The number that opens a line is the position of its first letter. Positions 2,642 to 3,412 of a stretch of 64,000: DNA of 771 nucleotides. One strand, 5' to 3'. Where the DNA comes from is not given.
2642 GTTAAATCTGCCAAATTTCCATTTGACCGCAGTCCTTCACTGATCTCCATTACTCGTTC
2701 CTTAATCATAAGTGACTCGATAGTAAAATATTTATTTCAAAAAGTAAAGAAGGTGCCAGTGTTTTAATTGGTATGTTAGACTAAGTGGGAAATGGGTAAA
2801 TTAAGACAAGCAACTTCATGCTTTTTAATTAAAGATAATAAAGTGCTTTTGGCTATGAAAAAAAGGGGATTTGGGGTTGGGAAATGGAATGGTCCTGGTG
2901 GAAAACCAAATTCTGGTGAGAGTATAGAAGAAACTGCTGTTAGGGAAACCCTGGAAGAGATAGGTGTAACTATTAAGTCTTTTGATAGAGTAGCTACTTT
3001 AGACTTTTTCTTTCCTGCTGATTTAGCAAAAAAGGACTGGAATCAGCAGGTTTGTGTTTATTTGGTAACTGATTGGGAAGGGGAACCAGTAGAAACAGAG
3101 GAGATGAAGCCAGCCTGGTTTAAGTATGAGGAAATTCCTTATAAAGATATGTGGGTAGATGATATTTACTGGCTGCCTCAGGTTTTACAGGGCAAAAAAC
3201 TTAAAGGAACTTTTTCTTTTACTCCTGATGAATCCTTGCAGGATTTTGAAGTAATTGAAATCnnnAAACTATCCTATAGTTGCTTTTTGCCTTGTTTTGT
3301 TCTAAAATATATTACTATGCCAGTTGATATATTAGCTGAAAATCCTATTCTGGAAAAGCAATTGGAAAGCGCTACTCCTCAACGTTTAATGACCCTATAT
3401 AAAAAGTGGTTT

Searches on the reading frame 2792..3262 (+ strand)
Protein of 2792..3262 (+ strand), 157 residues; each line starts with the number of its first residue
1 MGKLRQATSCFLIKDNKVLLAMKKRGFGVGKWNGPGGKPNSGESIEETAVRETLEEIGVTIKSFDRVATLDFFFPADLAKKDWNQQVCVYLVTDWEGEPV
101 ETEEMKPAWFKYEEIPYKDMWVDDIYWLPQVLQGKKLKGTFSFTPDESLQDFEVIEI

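Call 10: search_protein_families(library=pfam, proteins=[window:2792-3262:+], max_evalue=0.01)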
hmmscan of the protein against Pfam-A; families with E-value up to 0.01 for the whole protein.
window:2792-3262:+ (157 aa): 1 family
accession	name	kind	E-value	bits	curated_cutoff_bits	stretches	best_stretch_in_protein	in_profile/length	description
PF00293.34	NUDIX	-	1.3e-19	70.9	21.1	1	4-130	2-133/134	NUDIX domain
